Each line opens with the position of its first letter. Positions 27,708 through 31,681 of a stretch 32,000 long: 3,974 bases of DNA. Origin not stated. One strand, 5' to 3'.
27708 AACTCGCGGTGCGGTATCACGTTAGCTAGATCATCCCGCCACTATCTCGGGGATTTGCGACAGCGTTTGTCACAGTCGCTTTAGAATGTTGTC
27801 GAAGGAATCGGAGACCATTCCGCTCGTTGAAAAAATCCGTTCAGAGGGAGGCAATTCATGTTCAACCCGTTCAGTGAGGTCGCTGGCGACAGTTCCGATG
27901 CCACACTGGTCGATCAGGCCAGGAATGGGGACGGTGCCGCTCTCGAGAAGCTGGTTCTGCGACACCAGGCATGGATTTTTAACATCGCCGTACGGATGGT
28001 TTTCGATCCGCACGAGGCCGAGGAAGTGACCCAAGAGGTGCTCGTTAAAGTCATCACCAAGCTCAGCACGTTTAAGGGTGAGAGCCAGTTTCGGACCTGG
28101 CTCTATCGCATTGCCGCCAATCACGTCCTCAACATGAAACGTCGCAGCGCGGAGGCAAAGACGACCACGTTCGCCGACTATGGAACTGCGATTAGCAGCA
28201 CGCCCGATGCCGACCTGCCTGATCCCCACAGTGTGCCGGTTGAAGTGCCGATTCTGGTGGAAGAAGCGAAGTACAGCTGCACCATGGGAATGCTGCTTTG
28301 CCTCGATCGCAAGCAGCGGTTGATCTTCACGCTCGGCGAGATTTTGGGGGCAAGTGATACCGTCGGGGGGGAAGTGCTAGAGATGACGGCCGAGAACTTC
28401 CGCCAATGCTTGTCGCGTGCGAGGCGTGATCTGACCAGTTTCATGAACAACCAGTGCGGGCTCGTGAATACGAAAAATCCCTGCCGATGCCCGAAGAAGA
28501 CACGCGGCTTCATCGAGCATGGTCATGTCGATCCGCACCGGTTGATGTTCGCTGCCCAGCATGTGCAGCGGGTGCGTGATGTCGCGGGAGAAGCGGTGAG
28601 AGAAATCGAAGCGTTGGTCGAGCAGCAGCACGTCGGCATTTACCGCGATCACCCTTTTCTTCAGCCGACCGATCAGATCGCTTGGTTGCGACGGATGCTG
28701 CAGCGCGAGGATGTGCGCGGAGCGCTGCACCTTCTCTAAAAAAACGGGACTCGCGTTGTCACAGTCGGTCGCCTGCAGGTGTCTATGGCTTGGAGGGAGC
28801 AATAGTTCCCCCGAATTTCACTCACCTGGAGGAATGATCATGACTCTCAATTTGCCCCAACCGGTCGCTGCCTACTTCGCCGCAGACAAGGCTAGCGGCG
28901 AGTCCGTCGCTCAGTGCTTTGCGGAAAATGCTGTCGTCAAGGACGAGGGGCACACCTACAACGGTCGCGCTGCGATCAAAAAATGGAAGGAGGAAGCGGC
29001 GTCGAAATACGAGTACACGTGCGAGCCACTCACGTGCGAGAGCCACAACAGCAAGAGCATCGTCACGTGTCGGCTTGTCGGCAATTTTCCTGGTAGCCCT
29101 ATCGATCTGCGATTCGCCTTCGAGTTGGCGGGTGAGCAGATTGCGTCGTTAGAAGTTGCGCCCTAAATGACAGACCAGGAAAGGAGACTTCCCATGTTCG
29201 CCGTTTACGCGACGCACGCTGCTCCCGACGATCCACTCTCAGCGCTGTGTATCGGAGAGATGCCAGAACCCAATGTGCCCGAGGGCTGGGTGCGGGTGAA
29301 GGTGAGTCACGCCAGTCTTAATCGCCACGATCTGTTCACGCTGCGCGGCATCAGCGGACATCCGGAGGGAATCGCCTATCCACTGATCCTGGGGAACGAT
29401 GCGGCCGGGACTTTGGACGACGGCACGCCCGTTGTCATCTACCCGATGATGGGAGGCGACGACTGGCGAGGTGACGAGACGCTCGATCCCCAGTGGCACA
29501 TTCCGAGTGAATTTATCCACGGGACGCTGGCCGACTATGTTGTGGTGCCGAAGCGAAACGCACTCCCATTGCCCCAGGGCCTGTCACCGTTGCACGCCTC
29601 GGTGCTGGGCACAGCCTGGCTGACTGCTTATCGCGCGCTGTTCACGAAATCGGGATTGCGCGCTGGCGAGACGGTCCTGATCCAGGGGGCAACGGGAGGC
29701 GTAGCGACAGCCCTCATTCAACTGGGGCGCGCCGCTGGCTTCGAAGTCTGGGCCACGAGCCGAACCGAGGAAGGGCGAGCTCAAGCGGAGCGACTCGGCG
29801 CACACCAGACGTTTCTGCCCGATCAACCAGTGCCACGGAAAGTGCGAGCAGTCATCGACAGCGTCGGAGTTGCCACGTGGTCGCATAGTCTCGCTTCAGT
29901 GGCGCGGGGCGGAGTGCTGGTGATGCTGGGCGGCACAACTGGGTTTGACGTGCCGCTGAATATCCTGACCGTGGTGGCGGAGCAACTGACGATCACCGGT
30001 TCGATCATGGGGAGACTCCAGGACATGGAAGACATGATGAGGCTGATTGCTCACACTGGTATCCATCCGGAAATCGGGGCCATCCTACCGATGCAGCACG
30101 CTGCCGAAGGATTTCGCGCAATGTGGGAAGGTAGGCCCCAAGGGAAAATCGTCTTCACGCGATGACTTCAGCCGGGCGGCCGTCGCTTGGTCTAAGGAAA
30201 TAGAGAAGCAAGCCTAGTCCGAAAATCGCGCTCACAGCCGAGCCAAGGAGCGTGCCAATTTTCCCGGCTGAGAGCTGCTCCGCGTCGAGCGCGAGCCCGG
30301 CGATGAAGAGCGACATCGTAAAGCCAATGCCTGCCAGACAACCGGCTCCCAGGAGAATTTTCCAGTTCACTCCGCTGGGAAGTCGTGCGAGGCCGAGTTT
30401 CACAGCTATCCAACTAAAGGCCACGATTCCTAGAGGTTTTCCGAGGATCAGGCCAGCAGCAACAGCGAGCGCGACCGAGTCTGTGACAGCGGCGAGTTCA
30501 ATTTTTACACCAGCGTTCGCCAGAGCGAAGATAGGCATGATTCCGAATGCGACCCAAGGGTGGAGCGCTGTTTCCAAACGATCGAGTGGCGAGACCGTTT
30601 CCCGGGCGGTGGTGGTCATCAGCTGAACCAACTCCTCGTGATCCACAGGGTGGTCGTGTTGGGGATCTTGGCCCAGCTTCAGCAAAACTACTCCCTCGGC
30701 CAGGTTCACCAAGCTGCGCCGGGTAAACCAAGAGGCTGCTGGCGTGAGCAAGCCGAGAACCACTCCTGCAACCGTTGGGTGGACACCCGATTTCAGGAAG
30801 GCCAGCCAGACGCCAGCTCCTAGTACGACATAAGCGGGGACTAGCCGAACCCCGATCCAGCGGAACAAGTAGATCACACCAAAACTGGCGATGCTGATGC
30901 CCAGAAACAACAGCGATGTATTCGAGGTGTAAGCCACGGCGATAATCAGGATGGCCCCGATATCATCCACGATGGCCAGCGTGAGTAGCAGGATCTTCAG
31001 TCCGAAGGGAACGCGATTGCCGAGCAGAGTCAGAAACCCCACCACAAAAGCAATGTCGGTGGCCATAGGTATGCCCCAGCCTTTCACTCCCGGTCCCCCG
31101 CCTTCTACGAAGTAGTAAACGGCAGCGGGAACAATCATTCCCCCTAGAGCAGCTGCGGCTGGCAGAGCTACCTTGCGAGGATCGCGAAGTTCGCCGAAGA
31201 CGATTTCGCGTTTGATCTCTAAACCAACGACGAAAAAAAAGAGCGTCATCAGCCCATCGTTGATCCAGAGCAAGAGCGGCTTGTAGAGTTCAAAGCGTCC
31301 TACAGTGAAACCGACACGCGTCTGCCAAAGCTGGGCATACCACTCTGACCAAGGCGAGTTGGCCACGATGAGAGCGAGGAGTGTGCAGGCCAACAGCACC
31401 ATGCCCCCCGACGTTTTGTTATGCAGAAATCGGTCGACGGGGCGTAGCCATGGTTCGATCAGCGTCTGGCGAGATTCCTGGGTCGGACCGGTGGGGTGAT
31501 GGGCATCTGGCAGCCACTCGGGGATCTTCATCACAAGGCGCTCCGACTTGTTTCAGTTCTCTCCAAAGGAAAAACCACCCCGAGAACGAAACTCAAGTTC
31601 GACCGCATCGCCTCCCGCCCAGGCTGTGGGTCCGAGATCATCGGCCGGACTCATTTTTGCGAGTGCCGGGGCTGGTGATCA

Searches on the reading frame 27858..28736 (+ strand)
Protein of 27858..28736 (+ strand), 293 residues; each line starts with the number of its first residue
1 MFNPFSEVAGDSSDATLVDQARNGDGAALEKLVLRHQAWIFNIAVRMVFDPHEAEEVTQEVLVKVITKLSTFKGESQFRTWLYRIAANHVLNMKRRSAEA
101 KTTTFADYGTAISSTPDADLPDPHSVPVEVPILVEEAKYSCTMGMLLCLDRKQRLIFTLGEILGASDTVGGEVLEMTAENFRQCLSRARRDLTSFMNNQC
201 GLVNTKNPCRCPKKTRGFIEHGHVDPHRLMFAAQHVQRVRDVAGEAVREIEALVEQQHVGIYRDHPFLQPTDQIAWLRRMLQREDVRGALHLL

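Call 72: search_protein_families(library=pfam, proteins=[window:27858-28736:+], max_evalue=0.001)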
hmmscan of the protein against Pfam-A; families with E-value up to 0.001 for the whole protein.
window:27858-28736:+ (293 aa): 2 families
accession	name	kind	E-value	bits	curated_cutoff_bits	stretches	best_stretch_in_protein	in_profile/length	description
PF04542.20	Sigma70_r2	-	6.6e-16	58.3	24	1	32-97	1-68/71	Sigma-70 region 2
PF12645.13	HTH_16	-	0.00047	20.7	22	1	16-73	2-65/65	Helix-turn-helix domain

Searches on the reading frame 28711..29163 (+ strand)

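Call 72: search_protein_families(library=pfam, proteins=[window:28711-29163:+], max_evalue=0.001)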
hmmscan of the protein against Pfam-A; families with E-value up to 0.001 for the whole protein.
window:28711-29163:+ (151 aa): 2 families
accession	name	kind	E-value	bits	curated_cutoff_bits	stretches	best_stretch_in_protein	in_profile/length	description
PF12680.13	SnoaL_2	-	4.9e-05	24.3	27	1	59-138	9-93/102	SnoaL-like domain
PF13577.12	SnoaL_4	-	0.00048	20.6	24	1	56-101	18-65/126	SnoaL-like domain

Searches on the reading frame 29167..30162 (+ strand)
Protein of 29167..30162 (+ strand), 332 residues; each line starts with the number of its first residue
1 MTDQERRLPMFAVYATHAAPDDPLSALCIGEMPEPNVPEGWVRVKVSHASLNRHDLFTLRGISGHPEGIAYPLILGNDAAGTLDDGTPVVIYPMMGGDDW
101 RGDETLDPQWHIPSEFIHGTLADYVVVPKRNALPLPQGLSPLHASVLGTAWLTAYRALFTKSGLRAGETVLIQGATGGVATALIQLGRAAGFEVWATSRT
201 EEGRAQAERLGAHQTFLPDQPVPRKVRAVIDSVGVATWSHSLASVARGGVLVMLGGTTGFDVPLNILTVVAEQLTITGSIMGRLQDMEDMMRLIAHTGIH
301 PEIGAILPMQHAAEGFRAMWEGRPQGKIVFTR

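Call 72: search_protein_families(library=pfam, proteins=[window:29167-30162:+], max_evalue=0.001)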
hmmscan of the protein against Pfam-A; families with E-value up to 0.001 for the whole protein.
window:29167-30162:+ (332 aa): 3 families
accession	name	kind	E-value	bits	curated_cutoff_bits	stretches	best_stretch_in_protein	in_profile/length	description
PF00107.32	ADH_zinc_N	-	2.6e-18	66.6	31.8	1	178-295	1-128/129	Zinc-binding dehydrogenase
PF13602.12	ADH_zinc_N_2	-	5.3e-10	40.8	27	1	220-329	17-133/134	Zinc-binding dehydrogenase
PF08240.17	ADH_N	-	2e-08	34.9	23.5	1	39-137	2-104/104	Alcohol dehydrogenase GroES-like domain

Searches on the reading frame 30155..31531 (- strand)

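Call 72: search_protein_families(library=pfam, proteins=[window:30155-31531:-], max_evalue=0.001)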
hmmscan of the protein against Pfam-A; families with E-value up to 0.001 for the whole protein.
window:30155-31531:- (458 aa): 1 family
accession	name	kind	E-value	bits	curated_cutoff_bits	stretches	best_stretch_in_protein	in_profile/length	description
PF06965.17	Na_H_antiport_1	-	1e-144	482.5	23.5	1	34-441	2-373/374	Na+/H+ antiporter 1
